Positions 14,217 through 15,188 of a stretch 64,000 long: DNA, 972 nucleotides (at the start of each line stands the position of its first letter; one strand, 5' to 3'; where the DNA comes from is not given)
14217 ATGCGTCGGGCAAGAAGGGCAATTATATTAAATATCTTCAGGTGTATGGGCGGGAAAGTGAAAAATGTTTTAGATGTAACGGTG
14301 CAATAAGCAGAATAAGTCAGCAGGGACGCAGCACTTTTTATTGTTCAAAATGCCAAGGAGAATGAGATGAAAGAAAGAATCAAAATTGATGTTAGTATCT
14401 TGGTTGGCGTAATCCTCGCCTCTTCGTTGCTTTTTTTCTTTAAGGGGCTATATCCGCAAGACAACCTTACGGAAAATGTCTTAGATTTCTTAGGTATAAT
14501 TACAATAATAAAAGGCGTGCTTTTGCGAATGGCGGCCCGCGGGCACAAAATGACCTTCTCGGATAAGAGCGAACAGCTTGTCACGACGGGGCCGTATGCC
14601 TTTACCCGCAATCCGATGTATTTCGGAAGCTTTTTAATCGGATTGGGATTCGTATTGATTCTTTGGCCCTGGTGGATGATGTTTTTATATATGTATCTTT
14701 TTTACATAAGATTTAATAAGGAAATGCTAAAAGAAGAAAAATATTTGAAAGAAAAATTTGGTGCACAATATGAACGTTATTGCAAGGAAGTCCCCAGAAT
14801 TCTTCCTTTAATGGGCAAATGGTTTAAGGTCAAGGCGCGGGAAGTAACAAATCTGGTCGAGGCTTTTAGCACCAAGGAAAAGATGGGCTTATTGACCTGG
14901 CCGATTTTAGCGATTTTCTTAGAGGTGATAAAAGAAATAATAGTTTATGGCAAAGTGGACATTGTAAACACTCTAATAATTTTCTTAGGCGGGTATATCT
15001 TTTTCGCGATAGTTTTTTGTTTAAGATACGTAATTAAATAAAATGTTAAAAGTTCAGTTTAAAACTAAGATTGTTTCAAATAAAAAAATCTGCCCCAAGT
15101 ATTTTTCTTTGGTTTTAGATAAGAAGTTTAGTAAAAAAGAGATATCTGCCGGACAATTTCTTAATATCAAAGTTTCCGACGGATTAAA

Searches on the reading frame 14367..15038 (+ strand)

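Call 60: search_protein_families(library=pfam, proteins=[window:14367-15038:+], max_evalue=0.001)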
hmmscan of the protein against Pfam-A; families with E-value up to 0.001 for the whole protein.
window:14367-15038:+ (224 aa): 4 families
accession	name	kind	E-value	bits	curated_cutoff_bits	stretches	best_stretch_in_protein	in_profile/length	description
PF04191.18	PEMT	-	1.3e-12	48.5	25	1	63-133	34-104/105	Phospholipid methyltransferase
PF01222.22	ERG4_ERG24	-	5.5e-09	35.7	27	1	66-143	346-424/432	Ergosterol biosynthesis ERG4/ERG24 family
PF04140.19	ICMT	-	2e-07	31.8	24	1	64-128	29-94/95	Isoprenylcysteine carboxyl methyltransferase (ICMT) family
PF06966.17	DUF1295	-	9.4e-07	29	20.4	1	32-140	113-233/235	Protein of unknown function (DUF1295)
